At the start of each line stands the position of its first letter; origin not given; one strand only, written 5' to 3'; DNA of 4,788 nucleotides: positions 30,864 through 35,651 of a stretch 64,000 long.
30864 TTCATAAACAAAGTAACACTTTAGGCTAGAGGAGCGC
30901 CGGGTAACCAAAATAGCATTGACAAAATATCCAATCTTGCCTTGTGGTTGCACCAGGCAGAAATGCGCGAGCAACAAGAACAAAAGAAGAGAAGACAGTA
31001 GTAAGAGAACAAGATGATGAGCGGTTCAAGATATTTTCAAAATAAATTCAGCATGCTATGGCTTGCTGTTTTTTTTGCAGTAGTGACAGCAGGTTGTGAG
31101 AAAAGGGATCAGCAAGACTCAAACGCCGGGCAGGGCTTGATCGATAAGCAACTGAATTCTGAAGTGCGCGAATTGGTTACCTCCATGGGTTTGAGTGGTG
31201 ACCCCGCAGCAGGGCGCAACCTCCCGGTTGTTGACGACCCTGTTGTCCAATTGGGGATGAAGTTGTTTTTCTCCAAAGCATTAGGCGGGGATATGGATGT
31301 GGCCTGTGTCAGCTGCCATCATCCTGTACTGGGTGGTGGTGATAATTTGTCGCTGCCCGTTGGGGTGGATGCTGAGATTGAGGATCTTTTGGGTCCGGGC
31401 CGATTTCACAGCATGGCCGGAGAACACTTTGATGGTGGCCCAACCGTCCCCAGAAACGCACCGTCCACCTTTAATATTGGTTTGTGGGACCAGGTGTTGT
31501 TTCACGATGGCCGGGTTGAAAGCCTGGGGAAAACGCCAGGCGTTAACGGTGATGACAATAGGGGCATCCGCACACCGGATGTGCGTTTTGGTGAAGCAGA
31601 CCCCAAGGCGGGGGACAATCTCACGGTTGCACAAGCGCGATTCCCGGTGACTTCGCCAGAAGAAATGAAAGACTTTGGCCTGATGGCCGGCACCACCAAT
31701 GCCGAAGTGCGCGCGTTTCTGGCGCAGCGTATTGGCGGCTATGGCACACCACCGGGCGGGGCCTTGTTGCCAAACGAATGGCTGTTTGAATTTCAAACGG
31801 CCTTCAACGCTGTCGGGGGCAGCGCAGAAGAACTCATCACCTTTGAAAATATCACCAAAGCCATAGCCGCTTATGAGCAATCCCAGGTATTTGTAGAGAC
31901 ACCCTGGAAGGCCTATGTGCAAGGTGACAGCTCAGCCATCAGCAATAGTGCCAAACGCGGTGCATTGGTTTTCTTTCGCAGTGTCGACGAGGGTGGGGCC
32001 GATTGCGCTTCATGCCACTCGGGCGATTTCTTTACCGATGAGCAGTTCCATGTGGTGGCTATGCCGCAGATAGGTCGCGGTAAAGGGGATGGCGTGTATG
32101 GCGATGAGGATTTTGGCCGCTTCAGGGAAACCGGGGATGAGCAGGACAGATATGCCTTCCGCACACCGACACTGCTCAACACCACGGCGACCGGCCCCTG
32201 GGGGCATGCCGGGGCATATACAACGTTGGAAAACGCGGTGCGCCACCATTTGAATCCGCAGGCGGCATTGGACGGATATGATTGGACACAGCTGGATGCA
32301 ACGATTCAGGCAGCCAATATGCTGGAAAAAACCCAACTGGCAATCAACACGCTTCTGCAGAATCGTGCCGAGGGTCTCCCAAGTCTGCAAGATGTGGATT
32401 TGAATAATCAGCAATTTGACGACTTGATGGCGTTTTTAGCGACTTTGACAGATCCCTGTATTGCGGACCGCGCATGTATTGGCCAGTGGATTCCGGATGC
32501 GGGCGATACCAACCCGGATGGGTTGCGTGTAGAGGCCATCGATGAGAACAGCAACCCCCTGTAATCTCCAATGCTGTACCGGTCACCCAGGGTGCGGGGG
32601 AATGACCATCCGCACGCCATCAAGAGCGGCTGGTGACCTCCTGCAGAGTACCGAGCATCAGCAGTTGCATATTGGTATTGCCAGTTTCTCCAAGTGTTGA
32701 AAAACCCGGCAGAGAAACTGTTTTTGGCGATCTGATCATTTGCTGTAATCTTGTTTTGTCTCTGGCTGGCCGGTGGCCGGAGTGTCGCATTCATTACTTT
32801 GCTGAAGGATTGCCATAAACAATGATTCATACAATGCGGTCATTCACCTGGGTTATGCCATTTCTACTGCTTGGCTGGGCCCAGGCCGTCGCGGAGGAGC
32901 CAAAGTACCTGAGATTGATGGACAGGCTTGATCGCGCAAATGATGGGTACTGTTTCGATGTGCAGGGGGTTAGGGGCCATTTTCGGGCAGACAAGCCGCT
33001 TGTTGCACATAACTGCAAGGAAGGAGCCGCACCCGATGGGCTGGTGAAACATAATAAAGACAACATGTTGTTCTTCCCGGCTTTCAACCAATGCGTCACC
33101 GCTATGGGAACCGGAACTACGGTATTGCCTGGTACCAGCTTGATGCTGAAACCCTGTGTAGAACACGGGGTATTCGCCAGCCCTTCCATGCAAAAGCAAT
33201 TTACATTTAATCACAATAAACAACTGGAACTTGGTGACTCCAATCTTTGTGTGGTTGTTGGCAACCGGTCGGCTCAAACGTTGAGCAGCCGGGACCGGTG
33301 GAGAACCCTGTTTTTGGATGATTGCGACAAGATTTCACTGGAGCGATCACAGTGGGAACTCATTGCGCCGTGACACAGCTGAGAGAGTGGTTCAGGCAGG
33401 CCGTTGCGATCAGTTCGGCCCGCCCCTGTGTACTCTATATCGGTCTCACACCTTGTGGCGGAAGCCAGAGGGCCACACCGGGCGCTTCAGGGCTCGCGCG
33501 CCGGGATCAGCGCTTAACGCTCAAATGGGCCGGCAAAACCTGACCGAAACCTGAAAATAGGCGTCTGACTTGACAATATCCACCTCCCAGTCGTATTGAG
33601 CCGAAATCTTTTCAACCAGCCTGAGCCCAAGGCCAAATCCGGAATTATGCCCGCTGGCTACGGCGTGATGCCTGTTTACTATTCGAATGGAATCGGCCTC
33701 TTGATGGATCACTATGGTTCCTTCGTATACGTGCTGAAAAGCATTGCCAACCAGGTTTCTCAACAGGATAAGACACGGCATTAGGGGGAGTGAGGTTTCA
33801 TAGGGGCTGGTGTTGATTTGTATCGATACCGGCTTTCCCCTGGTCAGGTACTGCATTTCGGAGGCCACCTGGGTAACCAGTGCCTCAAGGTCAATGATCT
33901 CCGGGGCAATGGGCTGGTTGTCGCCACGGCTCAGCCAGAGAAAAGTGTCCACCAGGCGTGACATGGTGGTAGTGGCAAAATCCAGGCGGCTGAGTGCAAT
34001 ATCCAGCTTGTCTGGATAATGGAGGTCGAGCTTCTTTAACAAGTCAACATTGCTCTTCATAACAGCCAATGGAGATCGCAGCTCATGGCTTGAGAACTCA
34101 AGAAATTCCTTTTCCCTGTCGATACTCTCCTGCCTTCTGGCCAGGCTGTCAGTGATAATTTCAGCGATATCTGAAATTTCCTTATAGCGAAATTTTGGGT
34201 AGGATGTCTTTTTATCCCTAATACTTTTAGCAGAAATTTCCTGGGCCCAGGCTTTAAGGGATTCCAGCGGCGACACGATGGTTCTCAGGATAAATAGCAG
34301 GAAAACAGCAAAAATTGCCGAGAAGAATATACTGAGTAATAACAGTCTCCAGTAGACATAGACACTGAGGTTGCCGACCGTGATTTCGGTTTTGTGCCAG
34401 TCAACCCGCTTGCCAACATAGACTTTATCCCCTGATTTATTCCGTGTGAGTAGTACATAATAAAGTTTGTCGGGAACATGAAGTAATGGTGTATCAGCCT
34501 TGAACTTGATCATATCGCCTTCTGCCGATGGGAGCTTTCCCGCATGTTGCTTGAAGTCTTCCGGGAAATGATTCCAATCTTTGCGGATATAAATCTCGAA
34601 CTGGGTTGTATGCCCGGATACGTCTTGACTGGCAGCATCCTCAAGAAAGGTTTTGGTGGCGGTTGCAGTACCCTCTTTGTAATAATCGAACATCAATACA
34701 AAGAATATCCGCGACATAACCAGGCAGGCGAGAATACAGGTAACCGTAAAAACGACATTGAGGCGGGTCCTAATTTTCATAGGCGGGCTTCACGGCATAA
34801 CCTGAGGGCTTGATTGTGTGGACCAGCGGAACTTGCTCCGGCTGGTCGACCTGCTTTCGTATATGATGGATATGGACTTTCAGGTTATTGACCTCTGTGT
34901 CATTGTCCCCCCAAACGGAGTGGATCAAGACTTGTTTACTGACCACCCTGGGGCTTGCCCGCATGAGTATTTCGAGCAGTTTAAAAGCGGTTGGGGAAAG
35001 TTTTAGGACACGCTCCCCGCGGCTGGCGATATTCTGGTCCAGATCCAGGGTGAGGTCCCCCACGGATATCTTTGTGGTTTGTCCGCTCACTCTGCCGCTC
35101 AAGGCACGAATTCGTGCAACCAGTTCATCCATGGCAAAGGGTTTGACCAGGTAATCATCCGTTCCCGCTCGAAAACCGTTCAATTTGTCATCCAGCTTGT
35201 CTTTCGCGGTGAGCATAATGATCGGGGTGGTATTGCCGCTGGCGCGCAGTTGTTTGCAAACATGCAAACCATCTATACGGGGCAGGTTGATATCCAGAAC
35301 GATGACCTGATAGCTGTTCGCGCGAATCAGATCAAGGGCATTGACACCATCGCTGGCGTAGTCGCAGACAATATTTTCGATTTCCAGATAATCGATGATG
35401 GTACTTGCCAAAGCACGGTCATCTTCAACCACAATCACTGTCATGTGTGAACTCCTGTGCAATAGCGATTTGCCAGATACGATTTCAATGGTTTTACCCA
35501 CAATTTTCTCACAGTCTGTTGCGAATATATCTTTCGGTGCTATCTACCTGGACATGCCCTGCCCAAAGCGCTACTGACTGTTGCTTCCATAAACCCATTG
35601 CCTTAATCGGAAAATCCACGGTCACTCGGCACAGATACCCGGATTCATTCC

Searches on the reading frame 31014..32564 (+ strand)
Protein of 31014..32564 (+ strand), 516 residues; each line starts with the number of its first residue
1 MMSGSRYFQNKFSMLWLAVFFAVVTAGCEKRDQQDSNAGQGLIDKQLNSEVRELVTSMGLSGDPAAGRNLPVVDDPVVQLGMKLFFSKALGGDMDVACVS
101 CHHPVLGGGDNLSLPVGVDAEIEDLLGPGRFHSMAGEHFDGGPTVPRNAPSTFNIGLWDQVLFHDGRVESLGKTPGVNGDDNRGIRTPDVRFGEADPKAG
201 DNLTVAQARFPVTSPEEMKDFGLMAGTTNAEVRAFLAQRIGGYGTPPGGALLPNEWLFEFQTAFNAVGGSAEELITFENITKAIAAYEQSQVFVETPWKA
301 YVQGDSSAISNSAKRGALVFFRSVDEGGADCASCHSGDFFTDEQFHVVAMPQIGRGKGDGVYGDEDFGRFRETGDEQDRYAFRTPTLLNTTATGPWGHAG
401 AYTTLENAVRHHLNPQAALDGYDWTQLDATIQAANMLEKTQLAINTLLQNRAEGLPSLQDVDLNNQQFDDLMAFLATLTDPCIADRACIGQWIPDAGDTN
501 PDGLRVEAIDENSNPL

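Call 9: search_protein_families(library=pfam, proteins=[window:31014-32564:+], max_evalue=0.001)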
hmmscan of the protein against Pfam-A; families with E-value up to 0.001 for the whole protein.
window:31014-32564:+ (516 aa): 1 family
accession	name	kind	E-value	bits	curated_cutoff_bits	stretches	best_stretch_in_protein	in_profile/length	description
PF03150.19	CCP_MauG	-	9.9e-28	98.1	25.6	1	78-306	4-148/149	Di-haem cytochrome c peroxidase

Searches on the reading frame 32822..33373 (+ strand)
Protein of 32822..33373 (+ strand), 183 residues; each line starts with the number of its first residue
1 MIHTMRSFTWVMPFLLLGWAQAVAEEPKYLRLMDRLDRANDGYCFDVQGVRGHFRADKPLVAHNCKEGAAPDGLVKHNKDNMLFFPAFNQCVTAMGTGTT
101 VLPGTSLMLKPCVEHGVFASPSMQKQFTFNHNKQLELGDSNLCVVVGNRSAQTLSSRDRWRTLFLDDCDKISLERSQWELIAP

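Call 9: search_protein_families(library=pfam, proteins=[window:32822-33373:+], max_evalue=0.001)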
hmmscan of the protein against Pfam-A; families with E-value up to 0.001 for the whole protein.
window:32822-33373:+ (183 aa): 1 family
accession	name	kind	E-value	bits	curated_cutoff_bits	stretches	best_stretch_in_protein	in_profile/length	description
PF00652.28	Ricin_B_lectin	-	0.0003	21.4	29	1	38-151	7-107/126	Ricin-type beta-trefoil lectin domain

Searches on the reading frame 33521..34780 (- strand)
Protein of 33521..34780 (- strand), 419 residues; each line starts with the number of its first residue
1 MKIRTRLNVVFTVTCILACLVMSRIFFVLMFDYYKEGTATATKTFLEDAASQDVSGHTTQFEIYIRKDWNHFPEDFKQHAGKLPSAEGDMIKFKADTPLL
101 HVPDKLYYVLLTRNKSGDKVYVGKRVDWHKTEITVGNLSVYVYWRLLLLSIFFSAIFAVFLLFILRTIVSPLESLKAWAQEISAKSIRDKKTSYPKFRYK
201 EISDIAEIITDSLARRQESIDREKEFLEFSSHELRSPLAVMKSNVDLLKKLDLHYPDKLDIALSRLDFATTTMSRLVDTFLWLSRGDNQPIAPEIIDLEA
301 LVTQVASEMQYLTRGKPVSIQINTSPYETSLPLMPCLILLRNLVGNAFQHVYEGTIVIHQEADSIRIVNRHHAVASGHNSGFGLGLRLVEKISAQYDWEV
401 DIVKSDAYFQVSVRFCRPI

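Call 9: search_protein_families(library=pfam, proteins=[window:33521-34780:-], max_evalue=0.001)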
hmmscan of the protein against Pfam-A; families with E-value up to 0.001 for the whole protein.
window:33521-34780:- (419 aa): 1 family
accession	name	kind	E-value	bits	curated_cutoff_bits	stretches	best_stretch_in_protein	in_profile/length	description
PF00512.31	HisKA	-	3.1e-08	34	26.9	1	224-288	3-65/66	His Kinase A (phospho-acceptor) domain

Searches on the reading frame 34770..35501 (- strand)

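Call 9: search_protein_families(library=pfam, proteins=[window:34770-35501:-], max_evalue=0.001)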
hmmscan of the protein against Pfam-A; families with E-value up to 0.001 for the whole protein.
window:34770-35501:- (243 aa): 2 families
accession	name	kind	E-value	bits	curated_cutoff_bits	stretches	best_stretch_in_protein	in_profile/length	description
PF00072.30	Response_reg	-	1.3e-30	106.2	30.2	1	22-132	1-111/111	Response regulator receiver domain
PF00486.34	Trans_reg_C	-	2.8e-18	66.2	26.2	1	165-236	3-76/77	Transcriptional regulatory protein, C terminal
